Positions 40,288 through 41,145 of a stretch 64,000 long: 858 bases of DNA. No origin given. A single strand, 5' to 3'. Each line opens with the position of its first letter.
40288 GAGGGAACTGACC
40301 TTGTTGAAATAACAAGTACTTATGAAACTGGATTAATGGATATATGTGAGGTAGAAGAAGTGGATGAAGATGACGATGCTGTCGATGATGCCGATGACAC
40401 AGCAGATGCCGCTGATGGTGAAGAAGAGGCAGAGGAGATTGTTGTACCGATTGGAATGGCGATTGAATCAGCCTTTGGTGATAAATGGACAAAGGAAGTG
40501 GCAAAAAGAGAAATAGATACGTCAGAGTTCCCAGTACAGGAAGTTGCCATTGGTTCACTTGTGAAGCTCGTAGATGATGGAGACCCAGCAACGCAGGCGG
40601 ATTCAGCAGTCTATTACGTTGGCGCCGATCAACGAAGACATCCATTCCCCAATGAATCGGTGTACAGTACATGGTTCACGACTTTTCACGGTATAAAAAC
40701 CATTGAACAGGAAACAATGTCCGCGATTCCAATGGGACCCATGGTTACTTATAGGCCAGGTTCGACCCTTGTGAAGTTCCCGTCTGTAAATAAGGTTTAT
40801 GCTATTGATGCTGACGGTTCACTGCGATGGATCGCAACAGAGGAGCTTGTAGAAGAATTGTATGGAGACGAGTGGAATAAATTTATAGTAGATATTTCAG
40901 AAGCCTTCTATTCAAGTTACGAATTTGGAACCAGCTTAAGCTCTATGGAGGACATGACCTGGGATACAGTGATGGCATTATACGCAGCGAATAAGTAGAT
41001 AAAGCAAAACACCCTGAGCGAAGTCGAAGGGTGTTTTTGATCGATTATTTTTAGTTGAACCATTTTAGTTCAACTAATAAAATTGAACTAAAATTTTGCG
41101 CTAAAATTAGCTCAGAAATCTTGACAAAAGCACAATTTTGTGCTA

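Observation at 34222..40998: Giant surface protein of about 2259 aa with recently duplicated 198-aa tandem repeats, a LamG lectin domain and an acidic stretch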

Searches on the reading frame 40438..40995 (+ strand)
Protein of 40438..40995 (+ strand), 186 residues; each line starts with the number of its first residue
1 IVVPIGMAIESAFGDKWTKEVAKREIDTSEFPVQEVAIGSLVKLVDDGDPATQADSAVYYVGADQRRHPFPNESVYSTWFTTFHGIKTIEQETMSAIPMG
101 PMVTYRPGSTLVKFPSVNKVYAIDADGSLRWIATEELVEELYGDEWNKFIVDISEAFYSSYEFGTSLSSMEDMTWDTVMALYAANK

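Call 9: search_protein_families(library=pfam, proteins=[window:40438-40995:+], max_evalue=1)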
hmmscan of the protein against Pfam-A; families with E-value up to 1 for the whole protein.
seq(186 aa): 0 families

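Call 30: search_solved_structures(query=A1, max_evalue=10, show_alignments=2)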
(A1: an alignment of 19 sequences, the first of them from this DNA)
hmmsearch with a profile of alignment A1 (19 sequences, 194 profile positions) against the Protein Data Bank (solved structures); distinct sequences matched with E-value up to 10: 0.

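Call 31: search_protein_families(library=pfam, alignment_id=A1, max_evalue=1)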
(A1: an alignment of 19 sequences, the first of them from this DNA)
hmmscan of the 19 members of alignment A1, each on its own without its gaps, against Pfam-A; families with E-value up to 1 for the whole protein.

A. member 1, seq(184 aa): 0 families

B. families by the number of members that match (of 19 scanned): 8 families
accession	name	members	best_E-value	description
PF04952.20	AstE_AspA_hybrid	2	0.057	AstE/AspA barrel-sandwich hybrid domain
PF06231.16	DUF1010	1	0.02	Protein of unknown function (DUF1010)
PF10558.14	MTP18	1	0.047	Mitochondrial 18 KDa protein (MTP18)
PF14238.11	DUF4340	1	0.052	Domain of unknown function (DUF4340)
PF23503.1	Microp_apicomplexa_5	1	0.084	Apicomplexa small protein domain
PF11855.13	DUF3375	1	0.22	Protein of unknown function (DUF3375)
PF07347.17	CI-B14_5a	1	0.3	NADH:ubiquinone oxidoreductase subunit B14.5a (Complex I-B14.5a)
PF02412.23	TSP_3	1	0.36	Thrombospondin type 3 repeat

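Call 40: predict_structure(alignment_id=A1)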
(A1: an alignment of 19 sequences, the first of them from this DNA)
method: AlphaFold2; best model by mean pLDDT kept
length: 184 residues; sequences in the alignment: 19
mean_pLDDT: 77.8   pTM: 0.66
mean pLDDT of the five models: 77.8, 77.8, 76.2, 68.7, 68.7
residues with pLDDT >= 90: 64; 70-90: 71; 50-70: 21; < 50: 28
segments of 3 or more residues with pLDDT < 50: 1-9, 11-26, 28-30
pLDDT, mean of each block of 10 residues (from residue 1): 36 40 45 82 81 84 91 88 89 91 89 92 89 88 91 87 85 61 57
secondary structure, 60 per line:
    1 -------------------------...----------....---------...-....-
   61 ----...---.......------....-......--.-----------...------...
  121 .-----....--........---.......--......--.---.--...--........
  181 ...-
elements in order: E39-42 E56-59 E65-67 H71-77 E84-87 H89-94 E109-111 E118-121 E127-130 H133-140 H144-147 E148-150 H153-158 H173-183

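Call 43: fold_search(model_id=the predicted structure, library=pdb)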
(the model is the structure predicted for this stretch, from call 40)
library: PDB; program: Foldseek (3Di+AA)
matches with E <= 10: 211; with E <= 0.001: 0
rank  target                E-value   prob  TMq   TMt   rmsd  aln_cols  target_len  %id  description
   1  7nps_B1               2.6e-03  0.96  0.29  0.16  12.7       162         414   12  Structure of the periplasmic assembly from the ESX-5 inner membrane complex, C1 model (released 2021-05-26)
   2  7nps_B4               3.8e-03  0.96  0.28  0.13  19.6       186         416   14  Structure of the periplasmic assembly from the ESX-5 inner membrane complex, C1 model (released 2021-05-26)
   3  7np7_B4               1.3e-02  0.77  0.28  0.13  12.3       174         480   12  Structure of an intact ESX-5 inner membrane complex, Composite C1 model (released 2021-06-02)
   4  7np7_B1               2.0e-02  0.80  0.29  0.14  12.8       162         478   13  Structure of an intact ESX-5 inner membrane complex, Composite C1 model (released 2021-06-02)
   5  4kk7                  2.5e-02  0.69  0.26  0.13  19.2       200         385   11  Structure of EccB1 from the type VII (ESX-1) secretion system of Mycobacterium tuberculosis. (released 2013-06-19)
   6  3x3n                  2.7e-02  0.72  0.25  0.13  18.3       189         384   13  Crystal structure of EccB1 of Mycobacterium tuberculosis in spacegroup P21 (released 2015-12-09)
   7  5ebd                  8.4e-02  0.38  0.26  0.15  13.2       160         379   11  Crystal structure of EccB1 of Mycobacterium tuberculosis in spacegroup P21 (state IV) (released 2016-02-17)
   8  5ebc                  8.9e-02  0.41  0.26  0.13  18.6       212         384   11  Crystal structure of EccB1 of Mycobacterium tuberculosis in spacegroup P21 (state III) (released 2016-02-17)
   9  3x3m                  1.1e-01  0.35  0.27  0.15  12.7       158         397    9  Crystal structure of EccB1 of Mycobacterium tuberculosis in spacegroup P212121 (released 2015-12-09)
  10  5cyu                  1.2e-01  0.38  0.27  0.16  13.3       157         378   11  Structure of the soluble domain of EccB1 from the Mycobacterium smegmatis ESX-1 secretion system. (released 2015-08-12)
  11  8gqe_A                5.9e-01  0.06  0.13  0.08  13.9       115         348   15  Crystal structure of the W285A mutant of UVR8 in complex with RUP2 (released 2022-09-14)
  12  3q6d_C                9.1e-01  0.09  0.16  0.10   8.4        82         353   15  Xaa-Pro dipeptidase from Bacillus anthracis. (released 2011-02-02)
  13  3q6d_D                1.0e+00  0.08  0.16  0.09   9.0        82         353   17  Xaa-Pro dipeptidase from Bacillus anthracis. (released 2011-02-02)
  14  6sgy_A                1.3e+00  0.12  0.30  0.16  13.2       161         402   14  Structure of EccB3 dimer from the ESX-3 core complex (released 2019-10-09)
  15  8hlz_A                1.4e+00  0.01  0.11  0.04  14.8       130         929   15  F8-A22-E4 complex of MPXV in hexameric form (released 2023-05-31)
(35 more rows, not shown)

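Call 50: find_homologous_proteins(query=A1, max_evalue=0.001)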
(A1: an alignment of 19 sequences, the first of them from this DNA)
Query A1 (19 sequences) (184 aa, profile of the alignment): 33 proteins with E <= 0.001 among 3628 candidates.
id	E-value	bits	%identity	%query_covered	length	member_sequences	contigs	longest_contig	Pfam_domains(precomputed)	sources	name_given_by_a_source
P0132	4.7e-52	194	51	77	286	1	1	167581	PF02369.23,PF09134.17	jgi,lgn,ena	-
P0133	6.6e-52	194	29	71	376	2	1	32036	-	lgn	-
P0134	1.6e-51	193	25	71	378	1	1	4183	-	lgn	-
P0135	3.7e-51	191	30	71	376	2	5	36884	-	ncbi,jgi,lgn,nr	ncbi:MAG: hypothetical protein QG626_153 [Patescibacteria group bacterium]|jgi:hypothetical protein|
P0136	4.0e-51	191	31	66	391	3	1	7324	-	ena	-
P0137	3.1e-50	188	45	77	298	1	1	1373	-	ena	-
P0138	5.0e-50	188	46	75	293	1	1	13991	PF06347.20,PF08239.18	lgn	-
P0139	1.4e-49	186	49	74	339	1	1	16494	-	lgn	-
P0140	4.4e-49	185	29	66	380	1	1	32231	-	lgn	-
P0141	1.9e-48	183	47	76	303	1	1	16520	PF02369.23,PF09134.17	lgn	-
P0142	2.2e-48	182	32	68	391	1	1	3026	-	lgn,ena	-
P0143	2.5e-48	182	47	71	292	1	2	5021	-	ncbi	-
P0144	3.2e-48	182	51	76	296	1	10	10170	PF02369.23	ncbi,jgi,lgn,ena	-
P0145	5.6e-48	181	46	73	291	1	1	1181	-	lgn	-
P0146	7.9e-48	181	51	76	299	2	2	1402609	PF02369.23,PF09134.17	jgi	jgi:hypothetical protein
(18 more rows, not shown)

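Call 61: search_protein_representatives(alignment_id=A1)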
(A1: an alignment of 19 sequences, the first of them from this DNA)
Query: 19 sequences, 194 profile positions. Proteins with E-value up to 0.001 (for the whole library): 6010; up to 1e-10: 4474; up to 1e-30: 2622. The best 150 are listed.
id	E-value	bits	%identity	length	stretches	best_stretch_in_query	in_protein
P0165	1.2e-94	331.6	-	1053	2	46-185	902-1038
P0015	5.7e-68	244.6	-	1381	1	13-192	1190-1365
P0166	6.6e-65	234.6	-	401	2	50-184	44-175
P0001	3.6e-63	229.0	-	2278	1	9-183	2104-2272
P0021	9.9e-63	227.5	-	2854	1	4-192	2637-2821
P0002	1.6e-62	226.9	-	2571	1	7-183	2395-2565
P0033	2.4e-61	223.0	-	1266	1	12-190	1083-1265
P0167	7.0e-61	221.5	-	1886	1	12-193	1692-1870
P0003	1.7e-60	220.3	-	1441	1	5-192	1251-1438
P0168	1.8e-60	220.2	-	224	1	19-192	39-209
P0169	2.2e-60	219.9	-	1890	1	5-192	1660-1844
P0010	2.4e-60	219.8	-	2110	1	3-190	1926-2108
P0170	6.5e-60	218.3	-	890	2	56-192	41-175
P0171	6.8e-60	218.3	-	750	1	15-191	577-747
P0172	3.2e-59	216.1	-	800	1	33-191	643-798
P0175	6.9e-59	215.0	-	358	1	17-184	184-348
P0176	1.6e-58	213.8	-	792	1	24-190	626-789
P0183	5.3e-58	212.1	-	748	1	26-192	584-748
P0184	6.6e-58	211.8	-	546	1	5-192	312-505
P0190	3.8e-57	209.3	-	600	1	19-184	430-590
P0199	1.4e-56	207.4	-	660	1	17-186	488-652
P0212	1.1e-55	204.6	-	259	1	26-189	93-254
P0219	3.5e-55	202.9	-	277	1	36-191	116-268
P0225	5.1e-55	202.4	-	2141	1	16-188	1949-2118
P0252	4.4e-54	199.3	-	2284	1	14-181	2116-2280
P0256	9.3e-54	198.3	-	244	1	29-182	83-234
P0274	5.9e-53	195.6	-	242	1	22-181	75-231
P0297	3.0e-52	193.3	-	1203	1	7-188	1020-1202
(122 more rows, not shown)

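Call 63: search_protein_families(library=pfam, alignment_id=A3, max_evalue=0.001)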
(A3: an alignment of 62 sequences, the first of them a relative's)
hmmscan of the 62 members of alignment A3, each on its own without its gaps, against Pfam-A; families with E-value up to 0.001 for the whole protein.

A. member 1, P0166 (401 aa): 0 families

B. families by the number of members that match (of 62 scanned): 29 families (the first 25 are shown)
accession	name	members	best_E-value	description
PF05345.18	He_PIG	10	3.4e-56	Putative Ig domain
PF02369.22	Big_1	4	8.4e-16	Bacterial Ig-like domain (group 1)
PF09134.16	Invasin_D3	4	1.7e-14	Invasin, domain 3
PF24908.1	Ig_SIBA-E_2nd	4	2.1e-08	Integrin beta-like protein A-E, second Ig-like domain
PF03160.20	Calx-beta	3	2.7e-21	Calx-beta domain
PF22352.2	K319L-like_PKD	3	5.8e-12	K319L-like, PKD domain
PF00801.26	PKD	3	8.1e-06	PKD domain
PF01471.23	PG_binding_1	2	1.1e-32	Putative peptidoglycan binding domain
PF18884.5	TSP3_bac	2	8e-29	Bacterial TSP3 repeat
PF00041.27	fn3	2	1.7e-10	Fibronectin type III domain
PF13620.12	CarboxypepD_reg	2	2.7e-07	Carboxypeptidase regulatory-like domain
PF10162.14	G8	2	4.2e-06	G8 domain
PF07495.19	Y_Y_Y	2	0.00012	Y_Y_Y domain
PF17164.10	DUF5122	1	1.8e-19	Domain of unknown function (DUF5122) beta-propeller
PF12768.13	Rax2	1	2e-14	Rax2 C-terminal beta propeller domain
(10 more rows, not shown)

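Call 64: list_cluster_members(proteins=[P0165, P0166, P0168, P0171, P0175, P0212, P0219, P0256, P0274, P0184])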
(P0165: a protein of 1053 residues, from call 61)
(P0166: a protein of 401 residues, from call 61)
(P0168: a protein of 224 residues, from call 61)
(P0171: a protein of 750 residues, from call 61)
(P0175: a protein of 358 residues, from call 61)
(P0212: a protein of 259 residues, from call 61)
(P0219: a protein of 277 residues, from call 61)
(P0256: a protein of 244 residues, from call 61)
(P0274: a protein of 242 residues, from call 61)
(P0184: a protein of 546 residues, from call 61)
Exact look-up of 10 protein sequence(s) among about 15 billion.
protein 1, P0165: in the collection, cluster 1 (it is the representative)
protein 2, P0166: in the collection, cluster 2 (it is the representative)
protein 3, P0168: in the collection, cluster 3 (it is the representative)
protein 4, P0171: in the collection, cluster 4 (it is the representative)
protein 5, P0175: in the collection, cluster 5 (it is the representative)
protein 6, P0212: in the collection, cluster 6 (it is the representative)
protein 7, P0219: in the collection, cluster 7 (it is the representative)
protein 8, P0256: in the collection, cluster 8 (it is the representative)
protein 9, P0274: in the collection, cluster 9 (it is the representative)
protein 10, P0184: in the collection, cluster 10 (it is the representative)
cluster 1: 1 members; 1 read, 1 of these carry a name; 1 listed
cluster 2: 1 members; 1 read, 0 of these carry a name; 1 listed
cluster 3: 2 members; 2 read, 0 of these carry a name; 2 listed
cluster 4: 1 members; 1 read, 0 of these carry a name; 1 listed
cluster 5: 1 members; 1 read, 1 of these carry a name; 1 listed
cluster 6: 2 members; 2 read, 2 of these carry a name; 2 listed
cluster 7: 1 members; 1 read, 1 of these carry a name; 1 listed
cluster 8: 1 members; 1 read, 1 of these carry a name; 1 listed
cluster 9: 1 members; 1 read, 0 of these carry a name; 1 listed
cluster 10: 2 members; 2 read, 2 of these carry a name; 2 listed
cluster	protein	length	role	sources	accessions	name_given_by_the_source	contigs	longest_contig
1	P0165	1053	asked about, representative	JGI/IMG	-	hypothetical protein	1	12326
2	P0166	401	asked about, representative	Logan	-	-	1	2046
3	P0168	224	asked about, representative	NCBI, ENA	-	-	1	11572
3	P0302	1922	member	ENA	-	-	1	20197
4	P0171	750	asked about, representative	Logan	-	-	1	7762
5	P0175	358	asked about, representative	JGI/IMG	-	hypothetical protein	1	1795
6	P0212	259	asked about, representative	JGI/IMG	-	hypothetical protein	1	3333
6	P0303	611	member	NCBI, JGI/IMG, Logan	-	hypothetical protein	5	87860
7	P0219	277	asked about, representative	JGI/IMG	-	hypothetical protein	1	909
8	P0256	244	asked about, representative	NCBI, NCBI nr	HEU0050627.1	MAG TPA: hypothetical protein VFQ60_01040, partial [Patescibacteria group bacterium] | hypothetical protein [Patescibacteria group bacterium]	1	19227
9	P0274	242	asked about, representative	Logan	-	-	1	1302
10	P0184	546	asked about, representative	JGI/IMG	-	hypothetical protein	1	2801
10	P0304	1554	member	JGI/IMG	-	hypothetical protein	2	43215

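Call 87: fold_search(model_id=the predicted structure, library=viral)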
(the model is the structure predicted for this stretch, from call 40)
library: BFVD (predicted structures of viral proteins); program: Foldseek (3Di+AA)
matches with E <= 10: 156; with E <= 0.001: 3
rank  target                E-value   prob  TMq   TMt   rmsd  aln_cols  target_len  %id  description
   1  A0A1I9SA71            1.9e-06  1.00  0.41  0.60   4.5       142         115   16  Uncharacterized protein [Rhodococcus phage Weasels2]
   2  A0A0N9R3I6            1.4e-05  1.00  0.34  0.18   9.1       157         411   10  Uncharacterized protein [Chrysochromulina ericina virus CeV-01B]
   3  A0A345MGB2            3.1e-04  1.00  0.39  0.65   3.2        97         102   18  Uncharacterized protein [Streptomyces phage LukeCage]
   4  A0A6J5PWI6            3.0e-03  1.00  0.29  0.46   2.3        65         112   18  Uncharacterized protein [uncultured Caudovirales phage]
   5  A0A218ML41            7.1e-03  1.00  0.32  0.31   5.8        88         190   14  Uncharacterized protein [uncultured virus]
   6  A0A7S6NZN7            7.6e-03  1.00  0.29  0.09   4.0        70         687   24  (no name in the UniProt tables at hand)
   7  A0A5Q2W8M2            1.6e-02  1.00  0.33  0.13   5.4        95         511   19  (no name in the UniProt tables at hand)
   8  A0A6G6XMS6            2.0e-02  1.00  0.30  0.18   3.7        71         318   20  (no name in the UniProt tables at hand)
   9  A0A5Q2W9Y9            6.9e-02  0.72  0.22  0.13   6.8        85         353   15  (no name in the UniProt tables at hand)
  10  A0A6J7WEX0            8.3e-02  0.21  0.23  0.20  16.3       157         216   14  CHAP domain containing protein [uncultured Caudovirales phage]
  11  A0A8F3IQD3            3.3e-01  0.60  0.23  0.19   5.6        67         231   16  (no name in the UniProt tables at hand)
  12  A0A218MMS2            3.8e-01  0.66  0.29  0.26   5.8       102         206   15  Uncharacterized protein [uncultured virus]
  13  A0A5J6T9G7            6.6e-01  0.03  0.13  0.07  16.1       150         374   11  (no name in the UniProt tables at hand)
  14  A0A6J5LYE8            9.1e-01  0.04  0.12  0.05  16.2       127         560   12  Uncharacterized protein [uncultured Caudovirales phage]
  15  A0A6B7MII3            1.1e+00  0.13  0.17  0.14   4.5        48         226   14  (no name in the UniProt tables at hand)
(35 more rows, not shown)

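Call 99: list_cluster_members(proteins=[P0170, P0172, P0176, P0183, P0190, P0199, P0225, P0252, P0297, P0146])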
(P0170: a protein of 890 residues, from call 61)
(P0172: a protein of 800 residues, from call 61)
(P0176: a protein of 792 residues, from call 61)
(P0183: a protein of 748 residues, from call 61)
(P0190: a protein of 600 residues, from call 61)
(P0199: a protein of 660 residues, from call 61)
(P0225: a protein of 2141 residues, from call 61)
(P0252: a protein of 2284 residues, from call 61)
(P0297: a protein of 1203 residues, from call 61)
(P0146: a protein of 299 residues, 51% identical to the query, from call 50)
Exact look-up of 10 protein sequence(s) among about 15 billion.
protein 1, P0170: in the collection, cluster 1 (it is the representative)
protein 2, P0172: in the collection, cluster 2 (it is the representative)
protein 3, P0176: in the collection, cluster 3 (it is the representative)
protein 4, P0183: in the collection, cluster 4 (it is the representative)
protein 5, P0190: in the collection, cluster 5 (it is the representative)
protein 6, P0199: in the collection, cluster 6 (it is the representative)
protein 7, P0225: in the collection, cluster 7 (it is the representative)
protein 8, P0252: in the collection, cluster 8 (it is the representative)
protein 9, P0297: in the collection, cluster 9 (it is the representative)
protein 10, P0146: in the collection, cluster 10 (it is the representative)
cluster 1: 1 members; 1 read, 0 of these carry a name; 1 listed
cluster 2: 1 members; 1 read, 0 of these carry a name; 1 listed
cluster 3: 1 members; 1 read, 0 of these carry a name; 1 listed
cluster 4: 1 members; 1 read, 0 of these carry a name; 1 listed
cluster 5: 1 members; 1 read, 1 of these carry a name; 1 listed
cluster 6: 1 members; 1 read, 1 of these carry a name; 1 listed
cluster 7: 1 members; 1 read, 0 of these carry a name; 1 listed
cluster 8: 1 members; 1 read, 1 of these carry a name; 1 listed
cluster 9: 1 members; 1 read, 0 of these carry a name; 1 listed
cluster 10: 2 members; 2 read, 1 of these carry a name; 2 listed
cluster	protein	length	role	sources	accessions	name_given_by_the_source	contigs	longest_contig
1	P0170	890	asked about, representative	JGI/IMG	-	-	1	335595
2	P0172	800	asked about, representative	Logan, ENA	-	-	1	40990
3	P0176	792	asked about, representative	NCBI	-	-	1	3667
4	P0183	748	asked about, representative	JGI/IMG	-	-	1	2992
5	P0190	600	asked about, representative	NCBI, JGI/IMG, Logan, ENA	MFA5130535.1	MAG: hypothetical protein WC477_06525 [Patescibacteria group bacterium]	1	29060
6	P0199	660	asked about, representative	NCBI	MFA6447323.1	MAG: hypothetical protein WCW31_03650, partial [Patescibacteria group bacterium]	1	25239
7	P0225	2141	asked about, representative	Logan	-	-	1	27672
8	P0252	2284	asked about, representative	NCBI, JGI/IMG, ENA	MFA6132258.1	MAG: Calx-beta domain-containing protein [Patescibacteria group bacterium] | hypothetical protein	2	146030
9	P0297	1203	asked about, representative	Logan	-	-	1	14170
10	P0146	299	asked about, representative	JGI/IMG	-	hypothetical protein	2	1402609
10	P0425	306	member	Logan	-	-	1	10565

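Call 100: search_protein_families(library=phrogs, alignment_id=A1, max_evalue=0.01)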
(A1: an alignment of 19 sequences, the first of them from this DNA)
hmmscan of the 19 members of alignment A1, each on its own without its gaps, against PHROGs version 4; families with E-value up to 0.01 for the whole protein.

A. member 1, seq(184 aa): 0 families

B. families by the number of members that match (of 19 scanned): 1 family
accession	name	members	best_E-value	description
phrog_34691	-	1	0.0034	-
